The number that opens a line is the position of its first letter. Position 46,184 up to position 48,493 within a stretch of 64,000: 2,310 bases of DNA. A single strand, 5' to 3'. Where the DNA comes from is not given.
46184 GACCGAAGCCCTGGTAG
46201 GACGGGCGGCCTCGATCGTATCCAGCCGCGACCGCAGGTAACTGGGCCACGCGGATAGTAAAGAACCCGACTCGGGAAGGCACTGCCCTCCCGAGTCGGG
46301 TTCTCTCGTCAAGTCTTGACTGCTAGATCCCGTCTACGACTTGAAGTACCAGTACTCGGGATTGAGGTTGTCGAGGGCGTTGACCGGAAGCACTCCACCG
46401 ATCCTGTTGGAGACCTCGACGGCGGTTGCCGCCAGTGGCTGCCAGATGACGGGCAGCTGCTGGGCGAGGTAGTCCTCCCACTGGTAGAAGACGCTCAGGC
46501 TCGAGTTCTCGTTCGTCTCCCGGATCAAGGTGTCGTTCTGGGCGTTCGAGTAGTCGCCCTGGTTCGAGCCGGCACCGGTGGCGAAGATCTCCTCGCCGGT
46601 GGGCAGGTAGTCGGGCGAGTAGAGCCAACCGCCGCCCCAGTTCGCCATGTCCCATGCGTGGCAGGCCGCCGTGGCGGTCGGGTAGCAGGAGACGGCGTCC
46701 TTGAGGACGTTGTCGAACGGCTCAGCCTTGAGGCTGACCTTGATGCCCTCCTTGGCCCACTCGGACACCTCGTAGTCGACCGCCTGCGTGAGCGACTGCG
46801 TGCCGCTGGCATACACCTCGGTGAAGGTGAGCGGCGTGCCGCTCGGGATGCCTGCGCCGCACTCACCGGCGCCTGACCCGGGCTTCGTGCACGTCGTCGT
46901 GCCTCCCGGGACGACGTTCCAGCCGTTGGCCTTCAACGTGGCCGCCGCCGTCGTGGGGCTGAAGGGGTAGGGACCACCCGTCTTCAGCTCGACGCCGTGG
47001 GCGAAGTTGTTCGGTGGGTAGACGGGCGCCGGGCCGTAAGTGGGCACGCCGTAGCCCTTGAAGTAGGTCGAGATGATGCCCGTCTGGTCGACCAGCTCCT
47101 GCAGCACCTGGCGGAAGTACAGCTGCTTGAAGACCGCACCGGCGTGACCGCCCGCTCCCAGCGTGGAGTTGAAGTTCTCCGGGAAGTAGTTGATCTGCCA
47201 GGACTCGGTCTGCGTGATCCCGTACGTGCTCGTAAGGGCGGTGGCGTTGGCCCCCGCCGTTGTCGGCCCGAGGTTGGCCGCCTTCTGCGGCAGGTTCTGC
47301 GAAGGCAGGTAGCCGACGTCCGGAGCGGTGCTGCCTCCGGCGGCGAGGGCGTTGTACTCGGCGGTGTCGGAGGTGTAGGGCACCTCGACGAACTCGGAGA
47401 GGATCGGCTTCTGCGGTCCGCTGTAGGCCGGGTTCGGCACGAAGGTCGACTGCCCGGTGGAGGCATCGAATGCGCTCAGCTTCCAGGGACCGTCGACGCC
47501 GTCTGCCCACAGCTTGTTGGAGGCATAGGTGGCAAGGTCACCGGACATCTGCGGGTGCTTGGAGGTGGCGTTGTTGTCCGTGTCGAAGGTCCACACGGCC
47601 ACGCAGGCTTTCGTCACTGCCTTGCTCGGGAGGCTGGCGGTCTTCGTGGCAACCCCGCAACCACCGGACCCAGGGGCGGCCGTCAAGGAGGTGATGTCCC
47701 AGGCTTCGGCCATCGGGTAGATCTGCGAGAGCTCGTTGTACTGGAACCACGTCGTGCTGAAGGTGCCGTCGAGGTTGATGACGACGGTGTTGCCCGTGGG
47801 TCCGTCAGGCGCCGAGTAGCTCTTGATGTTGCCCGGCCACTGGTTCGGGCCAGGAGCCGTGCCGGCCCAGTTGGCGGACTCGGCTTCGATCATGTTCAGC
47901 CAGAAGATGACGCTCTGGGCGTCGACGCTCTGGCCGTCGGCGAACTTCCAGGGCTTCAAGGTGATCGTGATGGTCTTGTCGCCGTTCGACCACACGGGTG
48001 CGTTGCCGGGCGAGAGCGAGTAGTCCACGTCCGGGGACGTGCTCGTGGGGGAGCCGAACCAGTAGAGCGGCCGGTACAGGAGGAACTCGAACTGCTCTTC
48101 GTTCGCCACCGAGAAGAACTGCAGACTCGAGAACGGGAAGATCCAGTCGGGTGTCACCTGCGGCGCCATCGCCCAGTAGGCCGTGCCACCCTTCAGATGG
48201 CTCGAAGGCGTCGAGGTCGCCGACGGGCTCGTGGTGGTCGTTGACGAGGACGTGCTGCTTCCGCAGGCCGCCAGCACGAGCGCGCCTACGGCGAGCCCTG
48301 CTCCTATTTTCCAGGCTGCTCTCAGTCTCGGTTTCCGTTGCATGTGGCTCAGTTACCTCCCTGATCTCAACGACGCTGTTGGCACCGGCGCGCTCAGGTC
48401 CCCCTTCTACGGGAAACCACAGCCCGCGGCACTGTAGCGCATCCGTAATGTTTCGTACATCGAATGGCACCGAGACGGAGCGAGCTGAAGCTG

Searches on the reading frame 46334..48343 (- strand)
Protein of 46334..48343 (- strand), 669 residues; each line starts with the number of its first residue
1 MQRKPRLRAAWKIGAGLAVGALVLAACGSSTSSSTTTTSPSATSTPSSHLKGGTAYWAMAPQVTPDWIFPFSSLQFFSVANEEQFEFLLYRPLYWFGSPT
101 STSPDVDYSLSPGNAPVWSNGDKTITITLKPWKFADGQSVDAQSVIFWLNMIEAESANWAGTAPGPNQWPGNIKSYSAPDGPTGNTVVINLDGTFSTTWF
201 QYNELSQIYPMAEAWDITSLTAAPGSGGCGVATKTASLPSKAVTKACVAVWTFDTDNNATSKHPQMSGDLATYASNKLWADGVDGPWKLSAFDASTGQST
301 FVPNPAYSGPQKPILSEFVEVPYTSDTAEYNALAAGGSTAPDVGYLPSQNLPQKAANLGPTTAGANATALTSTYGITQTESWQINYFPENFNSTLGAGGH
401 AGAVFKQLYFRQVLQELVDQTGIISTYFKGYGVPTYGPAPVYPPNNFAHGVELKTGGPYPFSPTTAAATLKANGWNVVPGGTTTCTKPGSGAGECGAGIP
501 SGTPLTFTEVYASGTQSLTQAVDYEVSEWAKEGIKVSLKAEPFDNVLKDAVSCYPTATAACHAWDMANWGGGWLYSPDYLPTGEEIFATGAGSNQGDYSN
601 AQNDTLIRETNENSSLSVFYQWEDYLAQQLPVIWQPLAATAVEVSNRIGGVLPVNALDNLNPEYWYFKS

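Call 9: search_protein_families(library=pfam, proteins=[window:46334-48343:-], max_evalue=0.01)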
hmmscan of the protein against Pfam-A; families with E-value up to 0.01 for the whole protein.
window:46334-48343:- (669 aa): 1 family
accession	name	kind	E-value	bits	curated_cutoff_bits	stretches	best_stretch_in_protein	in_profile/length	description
PF00496.27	SBP_bac_5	-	1.2e-27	97.4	32.4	1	118-572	12-349/368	Bacterial extracellular solute-binding proteins, family 5 Middle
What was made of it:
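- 46266..48460 (-): Orphan SBP_bac_5 gene cassette (gene 46334-48343 with its promoter and terminator hairpin 46262-46304). It is intact but has no permease or ATPase genes. Pfam result in call 9.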

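Call 11: find_encoding_contigs(protein=window:46334-48343:-, flank=10000, max_places=10)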
Protein window:46334-48343:- (669 aa): 1 contig read that carries it; 1 place shown.
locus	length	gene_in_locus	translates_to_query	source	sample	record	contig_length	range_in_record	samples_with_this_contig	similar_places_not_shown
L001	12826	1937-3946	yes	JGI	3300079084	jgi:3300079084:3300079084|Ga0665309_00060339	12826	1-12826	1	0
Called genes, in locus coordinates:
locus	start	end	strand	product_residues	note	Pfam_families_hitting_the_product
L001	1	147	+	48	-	?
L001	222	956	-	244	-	-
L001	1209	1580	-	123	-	-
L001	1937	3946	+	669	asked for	PF00496:SBP_bac_5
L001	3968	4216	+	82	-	-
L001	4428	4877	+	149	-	PF13240:Zn_Ribbon_1 (faint), PF24460:DUF7575 (faint), PF12773:DZR, PF18912:DZR_2 (weak), PF13248:Zn_ribbon_3 (weak), PF00211:Guanylate_cyc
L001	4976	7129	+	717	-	-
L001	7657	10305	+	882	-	PF13191:AAA_16, PF13384:HTH_23 (faint), PF00196:GerE, PF08281:Sigma70_r4_2 (weak)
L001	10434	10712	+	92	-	PF14026:SCO4226-like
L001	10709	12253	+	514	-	PF21783:YNCE (faint), PF00801:PKD, PF18911:PKD_4, PF22352:K319L-like_PKD (weak)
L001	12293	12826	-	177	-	?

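Call 12: find_related_loci(query=window:46334-48343:-, collection=genome_contigs, flank=10000)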
Query window:46334-48343:- (669 aa) in genome_contigs; peptide patterns used: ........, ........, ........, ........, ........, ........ (x = any residue, [..] = any of these).
51 stretches matched a pattern; 14 encode a relative of the query (tblastn E <= 1e-3); 14 distinct loci.
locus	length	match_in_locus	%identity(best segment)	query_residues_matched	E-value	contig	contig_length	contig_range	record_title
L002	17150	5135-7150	80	1-669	0e+0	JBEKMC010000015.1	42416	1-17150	MAG: Acidimicrobiales bacterium isolate SPRUCE 385 SPRUCE_385_15, whole genome shotgun sequence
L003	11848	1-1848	83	54-669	0e+0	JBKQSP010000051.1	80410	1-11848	MAG: Acidimicrobiales bacterium isolate MHr1A1B1C__bin_13 MHr1A1B1C_000000145668, whole genome shotgun sequence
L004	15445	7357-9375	80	1-669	0e+0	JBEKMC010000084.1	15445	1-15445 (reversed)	MAG: Acidimicrobiales bacterium isolate SPRUCE 385 SPRUCE_385_84, whole genome shotgun sequence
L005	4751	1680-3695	70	1-668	0e+0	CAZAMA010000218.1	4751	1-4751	MAG TPA_asm: uncultured Acidimicrobiaceae bacterium isolate SRP226684_co1_16 genome assembly, contig: NODE_14856_length_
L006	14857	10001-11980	58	1-669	0e+0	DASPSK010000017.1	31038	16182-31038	MAG TPA_asm: Acidimicrobiales bacterium isolate SMAG_U12249 k141_1478890, whole genome shotgun sequence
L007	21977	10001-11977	56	1-667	0e+0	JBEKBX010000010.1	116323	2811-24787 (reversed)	MAG: Acidimicrobiales bacterium isolate SPRUCE 146 SPRUCE_146_10, whole genome shotgun sequence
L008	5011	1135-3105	56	1-667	0e+0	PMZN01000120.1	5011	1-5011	MAG: Acidimicrobiaceae bacterium isolate fen_548 73.20110800_E3D.6_contig_49377, whole genome shotgun sequence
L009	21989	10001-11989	58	1-669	0e+0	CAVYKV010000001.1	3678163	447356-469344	MAG: uncultured Actinomycetota bacterium isolate MFD05512.bin.2.6 genome assembly, contig: contig_13947, whole genome sh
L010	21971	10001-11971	54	1-667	0e+0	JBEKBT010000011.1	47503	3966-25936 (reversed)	MAG: Acidimicrobiales bacterium isolate SPRUCE 142 SPRUCE_142_11, whole genome shotgun sequence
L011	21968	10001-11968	53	1-667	0e+0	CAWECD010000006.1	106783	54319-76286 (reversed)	MAG: uncultured Acidimicrobiaceae bacterium isolate MFD04492.bin.2.88 genome assembly, contig: contig_7196, whole genome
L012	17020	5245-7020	50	52-667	5e-177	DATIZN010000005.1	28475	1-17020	MAG TPA_asm: Gaiellaceae bacterium isolate SMAG_U15302 k141_5648083, whole genome shotgun sequence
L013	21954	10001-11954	56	1-667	0e+0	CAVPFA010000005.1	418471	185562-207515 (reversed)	MAG: uncultured Acidimicrobiaceae bacterium isolate MFD10071.bin.2.60 genome assembly, contig: contig_40413, whole genom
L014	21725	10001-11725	30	6-667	2e-57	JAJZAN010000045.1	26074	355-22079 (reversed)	MAG: Bacillota bacterium isolate HSP1.bin10 NODE_1088_length_26074_cov_4.422477, whole genome shotgun sequence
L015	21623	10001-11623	25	25-668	5e-37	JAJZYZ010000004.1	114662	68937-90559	MAG: Bacillota bacterium isolate TL1-5.bin82 NODE_99_length_114662_cov_4.891684, whole genome shotgun sequence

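Call 31: find_related_loci(query=window:46334-48343:-, collection=metagenome_contigs, flank=10000)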
Query window:46334-48343:- (669 aa) in metagenome_contigs; peptide patterns used: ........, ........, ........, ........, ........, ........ (x = any residue, [..] = any of these).
73 stretches matched a pattern; 23 encode a relative of the query (tblastn E <= 1e-3); 22 distinct loci.
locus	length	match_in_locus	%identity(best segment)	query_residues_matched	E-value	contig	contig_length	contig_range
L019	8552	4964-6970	98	1-669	0e+0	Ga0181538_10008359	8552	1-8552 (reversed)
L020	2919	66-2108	69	1-669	0e+0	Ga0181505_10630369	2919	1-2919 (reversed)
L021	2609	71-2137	67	1-667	0e+0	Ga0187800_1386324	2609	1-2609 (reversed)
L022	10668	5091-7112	64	1-667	0e+0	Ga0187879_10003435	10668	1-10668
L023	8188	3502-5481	58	1-669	0e+0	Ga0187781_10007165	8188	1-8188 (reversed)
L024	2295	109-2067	57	1-667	0e+0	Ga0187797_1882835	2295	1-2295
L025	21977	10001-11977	56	1-667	0e+0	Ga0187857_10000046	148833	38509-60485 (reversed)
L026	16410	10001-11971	56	1-667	0e+0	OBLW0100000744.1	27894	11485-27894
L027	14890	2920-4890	56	1-667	0e+0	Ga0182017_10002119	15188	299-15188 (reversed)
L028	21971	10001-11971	54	1-667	0e+0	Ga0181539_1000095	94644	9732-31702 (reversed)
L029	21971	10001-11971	54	1-667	0e+0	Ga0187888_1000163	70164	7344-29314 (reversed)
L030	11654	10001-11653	62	1-555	0e+0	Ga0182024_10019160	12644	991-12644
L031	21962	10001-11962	54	1-667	0e+0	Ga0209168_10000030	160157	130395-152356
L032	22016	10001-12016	81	1-669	0e+0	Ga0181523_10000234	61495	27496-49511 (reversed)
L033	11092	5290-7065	50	52-667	5e-177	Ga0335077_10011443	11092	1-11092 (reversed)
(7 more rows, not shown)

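Call 73: search_protein_families(library=pfam, proteins=[L022:1995-4841:-], max_evalue=0.01)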
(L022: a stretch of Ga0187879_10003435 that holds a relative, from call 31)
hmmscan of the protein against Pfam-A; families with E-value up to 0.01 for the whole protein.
L022:1995-4841:- (948 aa): 33 families (the best 25 are shown)
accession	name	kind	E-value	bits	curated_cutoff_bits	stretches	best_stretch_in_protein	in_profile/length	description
PF25174.1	Beta-prop_THOC3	-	1.6e-29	103.2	305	3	721-914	6-198/272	THOC3 beta-propeller domain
PF13676.11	TIR_2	-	5.3e-24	85.5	28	1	14-133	1-121/122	TIR domain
PF24817.1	WD40_WDHD1_1st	-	6.1e-22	78.6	109.9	2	489-596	182-287/291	WDHD1 first WD40 domain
PF00400.38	WD40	-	2e-21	75.9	27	2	567-601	4-38/39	WD domain, G-beta repeat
PF24814.1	WD40_Prp19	-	2.5e-21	76.4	320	4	532-601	135-204/281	Prp19 WD40 domain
PF25173.1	Beta-prop_WDR3_1st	-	3.9e-21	76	154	2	768-914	36-182/184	WDR3 first beta-propeller domain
PF23414.1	Beta-prop_EML_2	-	4.2e-21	75.9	90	2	506-603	15-110/266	Echinoderm microtubule-associated protein second beta-propeller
PF24807.1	WD40_CDC20-Fz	-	1.9e-15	57.4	200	2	367-601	55-292/292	CDC20/Fizzy WD40 domain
PF25391.1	WD40_Gbeta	-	8.6e-14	51.7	150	2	779-912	127-251/340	G protein beta WD-40 repeat protein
PF12894.13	ANAPC4_WD40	-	2.5e-13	50.5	22.9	0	540-603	3-67/91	Anaphase-promoting complex subunit 4 WD40 domain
PF25175.1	Beta-prop_WDR5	-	1.9e-11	44.2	250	1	805-914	14-121/296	WDR5 beta-propeller domain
PF25168.1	Beta-prop_WDR36-Utp21_2nd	-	1.3e-10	41.6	84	1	446-605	113-271/335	WDR36/Utp21 second beta-propeller domain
PF24780.1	WD40_MABP1-WDR62_1st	-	1.6e-08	34.6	496.3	1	805-904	42-142/328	MABP1/WDR62 first WD40 domain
PF25460.1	Beta-prop_Aladin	-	1.9e-08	34.3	171.1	1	844-891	111-159/340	Aladin seven-bladed propeller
PF25171.1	Beta-prop_WDR36-Utp21_1st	-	3.8e-08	33.5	80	1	461-571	124-231/266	WDR36/Utp21 first beta-propeller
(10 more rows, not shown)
